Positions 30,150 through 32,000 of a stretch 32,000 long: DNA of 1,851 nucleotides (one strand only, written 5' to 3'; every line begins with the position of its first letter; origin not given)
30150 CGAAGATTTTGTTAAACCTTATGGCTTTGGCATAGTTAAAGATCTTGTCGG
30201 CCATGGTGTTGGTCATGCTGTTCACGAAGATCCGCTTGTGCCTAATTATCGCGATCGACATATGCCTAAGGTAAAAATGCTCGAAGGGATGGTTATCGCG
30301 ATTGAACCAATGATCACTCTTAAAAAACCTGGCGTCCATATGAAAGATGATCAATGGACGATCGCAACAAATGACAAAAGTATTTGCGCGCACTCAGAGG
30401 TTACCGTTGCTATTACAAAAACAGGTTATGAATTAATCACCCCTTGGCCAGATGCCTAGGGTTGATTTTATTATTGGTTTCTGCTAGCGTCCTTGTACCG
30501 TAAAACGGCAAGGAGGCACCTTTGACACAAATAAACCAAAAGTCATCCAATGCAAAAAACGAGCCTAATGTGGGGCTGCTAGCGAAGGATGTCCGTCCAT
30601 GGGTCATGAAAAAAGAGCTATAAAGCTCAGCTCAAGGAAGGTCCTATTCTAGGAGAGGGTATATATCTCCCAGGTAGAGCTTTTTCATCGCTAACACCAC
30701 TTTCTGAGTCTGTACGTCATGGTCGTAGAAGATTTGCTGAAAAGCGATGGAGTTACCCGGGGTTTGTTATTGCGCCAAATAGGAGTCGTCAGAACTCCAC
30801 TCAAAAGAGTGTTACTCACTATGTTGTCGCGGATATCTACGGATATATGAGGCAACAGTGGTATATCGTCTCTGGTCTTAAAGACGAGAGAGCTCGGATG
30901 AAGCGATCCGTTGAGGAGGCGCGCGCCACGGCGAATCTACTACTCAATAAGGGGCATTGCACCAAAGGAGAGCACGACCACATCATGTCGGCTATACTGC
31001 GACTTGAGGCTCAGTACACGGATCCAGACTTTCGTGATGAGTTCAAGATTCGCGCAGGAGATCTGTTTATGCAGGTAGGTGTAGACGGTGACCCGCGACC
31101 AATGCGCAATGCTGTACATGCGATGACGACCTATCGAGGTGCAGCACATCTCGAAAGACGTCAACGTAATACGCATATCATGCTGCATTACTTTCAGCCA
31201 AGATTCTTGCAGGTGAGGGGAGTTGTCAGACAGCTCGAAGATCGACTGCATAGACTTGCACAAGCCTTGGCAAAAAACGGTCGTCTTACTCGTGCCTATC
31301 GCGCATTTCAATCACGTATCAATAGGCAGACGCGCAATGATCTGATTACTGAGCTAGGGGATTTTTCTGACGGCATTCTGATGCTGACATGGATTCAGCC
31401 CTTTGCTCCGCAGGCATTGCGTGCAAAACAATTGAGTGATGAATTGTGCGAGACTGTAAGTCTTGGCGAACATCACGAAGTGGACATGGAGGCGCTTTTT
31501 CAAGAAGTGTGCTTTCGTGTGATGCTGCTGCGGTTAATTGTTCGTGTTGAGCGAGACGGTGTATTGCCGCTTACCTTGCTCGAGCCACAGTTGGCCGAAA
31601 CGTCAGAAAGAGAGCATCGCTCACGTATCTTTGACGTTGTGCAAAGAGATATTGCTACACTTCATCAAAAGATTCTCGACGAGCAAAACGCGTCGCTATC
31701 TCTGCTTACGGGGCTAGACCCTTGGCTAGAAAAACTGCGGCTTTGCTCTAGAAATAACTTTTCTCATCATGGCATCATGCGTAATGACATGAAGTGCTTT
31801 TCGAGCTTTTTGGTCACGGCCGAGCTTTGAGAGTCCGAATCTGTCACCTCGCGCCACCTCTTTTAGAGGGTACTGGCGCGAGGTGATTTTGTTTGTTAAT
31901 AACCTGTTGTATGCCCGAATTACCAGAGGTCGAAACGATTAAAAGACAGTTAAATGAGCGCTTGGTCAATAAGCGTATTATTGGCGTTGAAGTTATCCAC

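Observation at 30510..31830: The orphan gene after map is split at an A6 tract; read across the tract it becomes a 435-codon ORF with a canonical SD+TTG start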

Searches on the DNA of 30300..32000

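Call 56: search_rna_families(source=window, start=30300, end=32000, threshold=evalue, max_evalue=1)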
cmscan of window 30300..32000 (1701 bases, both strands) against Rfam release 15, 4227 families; matches with E-value up to 1: 0.
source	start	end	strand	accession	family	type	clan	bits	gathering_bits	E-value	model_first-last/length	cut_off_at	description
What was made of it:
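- Tried and rejected: There is no Rfam match (call 56).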

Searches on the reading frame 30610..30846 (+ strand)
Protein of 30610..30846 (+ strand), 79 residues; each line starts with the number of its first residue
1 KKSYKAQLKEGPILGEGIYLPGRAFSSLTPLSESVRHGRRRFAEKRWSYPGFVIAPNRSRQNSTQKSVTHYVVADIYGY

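Call 58: predict_structure(alignment_id=A3)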
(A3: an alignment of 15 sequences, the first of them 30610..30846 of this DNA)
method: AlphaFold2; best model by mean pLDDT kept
length: 79 residues; sequences in the alignment: 15
mean_pLDDT: 71.2   pTM: 0.55
mean pLDDT of the five models: 71.2, 70.0, 69.4, 66.9, 65.1
residues with pLDDT >= 90: 0; 70-90: 47; 50-70: 28; < 50: 4
segments of 3 or more residues with pLDDT < 50: none
pLDDT, mean of each block of 10 residues (from residue 1): 79 83 83 65 55 76 62 64
secondary structure, 60 per line:
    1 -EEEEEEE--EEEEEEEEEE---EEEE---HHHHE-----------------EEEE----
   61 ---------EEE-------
elements in order: E2-8 E11-20 E24-27 H31-34 E53-56 E70-72

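Call 61: fold_search(model_id=the predicted structure, library=pdb)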
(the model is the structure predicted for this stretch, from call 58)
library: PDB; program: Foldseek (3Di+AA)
matches with E <= 10: 22; with E <= 0.001: 0
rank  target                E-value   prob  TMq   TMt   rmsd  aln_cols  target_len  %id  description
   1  9gr1_L                3.0e+00  0.02  0.20  0.15  10.3        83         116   11  E. coli 70S-TEC complex in delivery state (released 2024-11-20)
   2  2hd3_L                3.2e+00  0.02  0.20  0.17  11.3        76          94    9  Crystal Structure of the Ethanolamine Utilization Protein EutN from Escherichia coli, NESG Target ER316 (released 2006-08-15)
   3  4ybb_AL               3.8e+00  0.02  0.21  0.15  10.3        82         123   10  High-resolution structure of the Escherichia coli ribosome (released 2015-03-18)
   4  9e71_BR               3.8e+00  0.02  0.20  0.11  15.0       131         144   13  Cryo-EM structure of the Pyrobaculum calidifontis 70S ribosome (released 2024-11-20)
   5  4ww9_A                4.9e+00  0.04  0.24  0.10   4.5        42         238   14  Crystal structure of binary complex Bud32-Cgi121 in complex with ADP (released 2015-03-18)
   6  2hd3_J                4.9e+00  0.01  0.19  0.17  10.8        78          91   12  Crystal Structure of the Ethanolamine Utilization Protein EutN from Escherichia coli, NESG Target ER316 (released 2006-08-15)
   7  1mx5_B                5.5e+00  0.04  0.24  0.05   4.2        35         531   14  Crystal Structure of Human Liver Carboxylesterase in complexed with homatropine, a cocaine analogue (released 2003-04-08)
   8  9bv1_E                6.3e+00  0.02  0.21  0.08  11.6        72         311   18  M2A Midnolin-Proteasome (translocating) (released 2025-06-11)
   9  1y71_B                6.7e+00  0.04  0.28  0.21   8.3        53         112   21  X-ray crystal structure of kinase-associated protein B from Bacillus cereus (released 2005-01-18)
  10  9kwm                  7.1e+00  0.04  0.23  0.05   4.9        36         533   19  hCES1A contently binding with compound F-4 at the catalytic pocket. (released 2025-01-29)
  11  5fv4_A                7.1e+00  0.03  0.23  0.05   4.7        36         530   17  Pig liver esterase 5 (PLE5) (released 2017-02-15)
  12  9kwl                  7.5e+00  0.04  0.23  0.05   4.6        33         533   18  hCES1A contently binding with compound F-3 at the catalytic pocket. (released 2025-01-29)
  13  7p1p_aa               7.5e+00  0.02  0.20  0.08   4.7        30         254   20  Crystal structure of human acetylcholinesterase in complex with (E)-3-hydroxy-6-(3-(4-(4-(((2R,3R,4S,5S,6R)-3,4,5-tri (released 2021-12-29)
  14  9d1r                  8.5e+00  0.03  0.22  0.04   3.9        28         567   14  Lucilia cuprina alpha esterase 7 directed evolution round 7 (released 2025-08-13)
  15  2whp_B                8.5e+00  0.02  0.20  0.04   4.6        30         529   20  Crystal structure of acetylcholinesterase, phosphonylated by sarin and in complex with HI-6 (released 2009-06-30)
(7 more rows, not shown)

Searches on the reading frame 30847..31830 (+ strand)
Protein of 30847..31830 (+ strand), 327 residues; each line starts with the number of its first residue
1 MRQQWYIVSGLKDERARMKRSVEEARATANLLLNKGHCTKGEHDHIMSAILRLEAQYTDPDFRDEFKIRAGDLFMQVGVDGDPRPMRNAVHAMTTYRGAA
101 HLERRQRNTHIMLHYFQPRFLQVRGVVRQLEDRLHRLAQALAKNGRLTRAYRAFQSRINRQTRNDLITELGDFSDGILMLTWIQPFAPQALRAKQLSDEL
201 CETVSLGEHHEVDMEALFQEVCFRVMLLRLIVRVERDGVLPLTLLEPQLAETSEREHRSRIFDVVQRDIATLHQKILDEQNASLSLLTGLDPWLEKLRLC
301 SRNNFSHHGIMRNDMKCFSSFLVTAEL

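Call 9: list_cluster_members(proteins=[P0001, window:30847-31830:+, window:30522-30623:+])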
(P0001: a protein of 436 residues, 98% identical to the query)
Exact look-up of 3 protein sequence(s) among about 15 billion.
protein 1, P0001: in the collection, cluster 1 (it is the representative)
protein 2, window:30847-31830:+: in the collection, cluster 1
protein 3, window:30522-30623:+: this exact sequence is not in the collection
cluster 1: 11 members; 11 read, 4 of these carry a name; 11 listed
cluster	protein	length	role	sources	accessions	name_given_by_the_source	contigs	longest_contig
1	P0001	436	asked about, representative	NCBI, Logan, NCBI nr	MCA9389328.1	MAG: hypothetical protein KC585_01840 [Candidatus Magasanikbacteria bacterium] | hypothetical protein [Candidatus Magasanikbacteria bacterium]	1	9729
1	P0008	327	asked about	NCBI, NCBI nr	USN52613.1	MAG: hypothetical protein H6759_00825 [Candidatus Nomurabacteria bacterium]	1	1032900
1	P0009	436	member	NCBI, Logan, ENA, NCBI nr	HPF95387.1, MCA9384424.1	MAG TPA: hypothetical protein PLR08_02465 [bacterium] | hypothetical protein [Candidatus Magasanikbacteria bacterium]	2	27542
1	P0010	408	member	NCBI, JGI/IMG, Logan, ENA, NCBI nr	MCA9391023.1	MAG: hypothetical protein KC582_02110 [Candidatus Magasanikbacteria bacterium] | hypothetical protein [Candidatus Magasanikbacteria bacterium]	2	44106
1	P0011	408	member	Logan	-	-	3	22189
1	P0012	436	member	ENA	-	-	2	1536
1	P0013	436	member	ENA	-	-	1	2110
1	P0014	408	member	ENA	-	-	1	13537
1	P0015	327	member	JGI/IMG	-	-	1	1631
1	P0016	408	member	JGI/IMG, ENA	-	-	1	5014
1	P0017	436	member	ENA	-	-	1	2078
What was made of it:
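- On Assembly or consensus indel artefact: A single 1,032,900-bp contig (call 9) suggests long reads.
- The 327-aa product exists only in the NCBI record of a 1,032,900-bp single contig and in no short-read assembly (call 9). No short-read assembly carries the allele (call 9). The GenBank record annotates only the 327-aa ORF (call 9).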

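Call 11: find_encoding_contigs(protein=P0015, flank=3000)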
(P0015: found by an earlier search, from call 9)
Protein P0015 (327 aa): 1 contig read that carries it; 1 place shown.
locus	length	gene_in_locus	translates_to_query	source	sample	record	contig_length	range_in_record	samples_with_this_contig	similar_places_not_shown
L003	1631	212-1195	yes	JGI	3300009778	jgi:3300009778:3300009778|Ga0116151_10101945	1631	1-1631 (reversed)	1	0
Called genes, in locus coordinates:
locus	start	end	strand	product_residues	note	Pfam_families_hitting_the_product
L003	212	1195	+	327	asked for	-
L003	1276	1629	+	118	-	?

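Call 12: find_encoding_contigs(protein=P0010, flank=3000)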
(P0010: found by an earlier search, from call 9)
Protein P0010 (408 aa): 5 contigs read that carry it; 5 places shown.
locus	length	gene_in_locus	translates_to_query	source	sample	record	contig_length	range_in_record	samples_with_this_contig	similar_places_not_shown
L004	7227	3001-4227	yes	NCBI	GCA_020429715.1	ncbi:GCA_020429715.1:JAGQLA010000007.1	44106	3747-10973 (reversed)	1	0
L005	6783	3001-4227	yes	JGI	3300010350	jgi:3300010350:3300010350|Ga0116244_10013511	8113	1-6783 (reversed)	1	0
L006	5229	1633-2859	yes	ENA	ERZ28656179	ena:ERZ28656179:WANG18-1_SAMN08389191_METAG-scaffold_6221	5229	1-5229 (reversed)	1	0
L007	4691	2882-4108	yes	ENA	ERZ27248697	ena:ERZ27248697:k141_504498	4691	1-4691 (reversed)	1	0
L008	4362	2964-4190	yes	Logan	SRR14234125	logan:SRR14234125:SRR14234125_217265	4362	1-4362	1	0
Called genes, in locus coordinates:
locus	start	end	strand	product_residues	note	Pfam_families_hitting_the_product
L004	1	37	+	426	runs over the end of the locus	PF00344:SecY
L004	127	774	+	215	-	PF00406:ADK, PF13207:AAA_17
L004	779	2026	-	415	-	PF00464:SHMT, PF00155:Aminotran_1_2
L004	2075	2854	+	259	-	PF00557:Peptidase_M24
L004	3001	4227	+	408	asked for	-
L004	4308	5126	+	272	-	PF01149:Fapy_DNA_glyco, PF06831:H2TH, PF06827:zf-FPG_IleRS (weak)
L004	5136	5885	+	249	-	PF08713:DNA_alkylation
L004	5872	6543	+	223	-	PF03167:UDG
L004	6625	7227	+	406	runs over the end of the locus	-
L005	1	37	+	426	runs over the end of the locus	PF00344:SecY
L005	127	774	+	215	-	PF00406:ADK, PF13207:AAA_17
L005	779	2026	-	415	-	PF00464:SHMT, PF00155:Aminotran_1_2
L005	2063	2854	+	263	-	PF00557:Peptidase_M24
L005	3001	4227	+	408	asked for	-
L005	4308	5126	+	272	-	PF01149:Fapy_DNA_glyco, PF06831:H2TH, PF06827:zf-FPG_IleRS (weak)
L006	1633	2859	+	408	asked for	-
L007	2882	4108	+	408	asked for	-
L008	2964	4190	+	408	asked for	-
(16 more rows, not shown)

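Call 19: find_encoding_contigs(protein=P0016, flank=10000, max_places=10)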
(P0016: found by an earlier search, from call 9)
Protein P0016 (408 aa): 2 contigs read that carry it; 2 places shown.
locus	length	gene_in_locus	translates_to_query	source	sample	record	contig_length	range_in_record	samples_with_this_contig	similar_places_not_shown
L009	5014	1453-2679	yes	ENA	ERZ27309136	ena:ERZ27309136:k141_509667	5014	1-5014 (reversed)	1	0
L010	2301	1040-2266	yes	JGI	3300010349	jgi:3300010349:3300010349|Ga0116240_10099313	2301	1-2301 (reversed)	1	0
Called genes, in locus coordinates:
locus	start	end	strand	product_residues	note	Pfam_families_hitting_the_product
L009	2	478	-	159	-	?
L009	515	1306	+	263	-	PF00557:Peptidase_M24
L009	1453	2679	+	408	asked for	-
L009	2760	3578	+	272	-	PF01149:Fapy_DNA_glyco, PF06831:H2TH, PF06827:zf-FPG_IleRS (weak)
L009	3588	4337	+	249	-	PF08713:DNA_alkylation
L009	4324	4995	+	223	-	PF03167:UDG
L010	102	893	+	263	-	PF00557:Peptidase_M24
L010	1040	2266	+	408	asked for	-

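Call 20: find_encoding_contigs(protein=P0009, flank=10000, max_places=10)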
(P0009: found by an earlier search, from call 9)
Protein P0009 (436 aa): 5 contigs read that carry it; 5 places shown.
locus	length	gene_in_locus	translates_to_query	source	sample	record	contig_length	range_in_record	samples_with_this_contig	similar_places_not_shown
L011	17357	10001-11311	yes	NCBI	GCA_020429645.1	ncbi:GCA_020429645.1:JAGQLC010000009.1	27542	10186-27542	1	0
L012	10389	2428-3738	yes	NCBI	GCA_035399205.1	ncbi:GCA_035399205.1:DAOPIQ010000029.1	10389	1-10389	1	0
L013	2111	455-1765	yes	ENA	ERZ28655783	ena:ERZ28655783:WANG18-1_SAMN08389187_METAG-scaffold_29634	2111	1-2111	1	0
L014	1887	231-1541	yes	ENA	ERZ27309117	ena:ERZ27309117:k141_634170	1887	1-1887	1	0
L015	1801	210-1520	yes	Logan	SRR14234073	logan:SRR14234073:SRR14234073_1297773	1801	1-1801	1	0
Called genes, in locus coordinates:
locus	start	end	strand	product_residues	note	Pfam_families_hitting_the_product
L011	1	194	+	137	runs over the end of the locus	PF00237:Ribosomal_L22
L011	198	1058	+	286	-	PF07650:KH_2, PF00189:Ribosomal_S3_C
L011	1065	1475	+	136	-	PF00252:Ribosomal_L16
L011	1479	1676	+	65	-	PF00831:Ribosomal_L29 (weak)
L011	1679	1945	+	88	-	PF00366:Ribosomal_S17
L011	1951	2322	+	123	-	PF00238:Ribosomal_L14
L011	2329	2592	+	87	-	PF00467:KOW, PF17136:ribosomal_L24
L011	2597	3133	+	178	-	PF00281:Ribosomal_L5, PF00673:Ribosomal_L5_C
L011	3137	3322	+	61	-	PF00253:Ribosomal_S14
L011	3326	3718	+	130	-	PF00410:Ribosomal_S8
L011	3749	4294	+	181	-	PF00347:Ribosomal_L6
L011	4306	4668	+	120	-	PF00861:Ribosomal_L18p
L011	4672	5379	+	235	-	PF00333:Ribosomal_S5, PF03719:Ribosomal_S5_C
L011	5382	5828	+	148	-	PF00828:Ribosomal_L27A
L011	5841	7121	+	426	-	PF00344:SecY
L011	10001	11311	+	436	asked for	-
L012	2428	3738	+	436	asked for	-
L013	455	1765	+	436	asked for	-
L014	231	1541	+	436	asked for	-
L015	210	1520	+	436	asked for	-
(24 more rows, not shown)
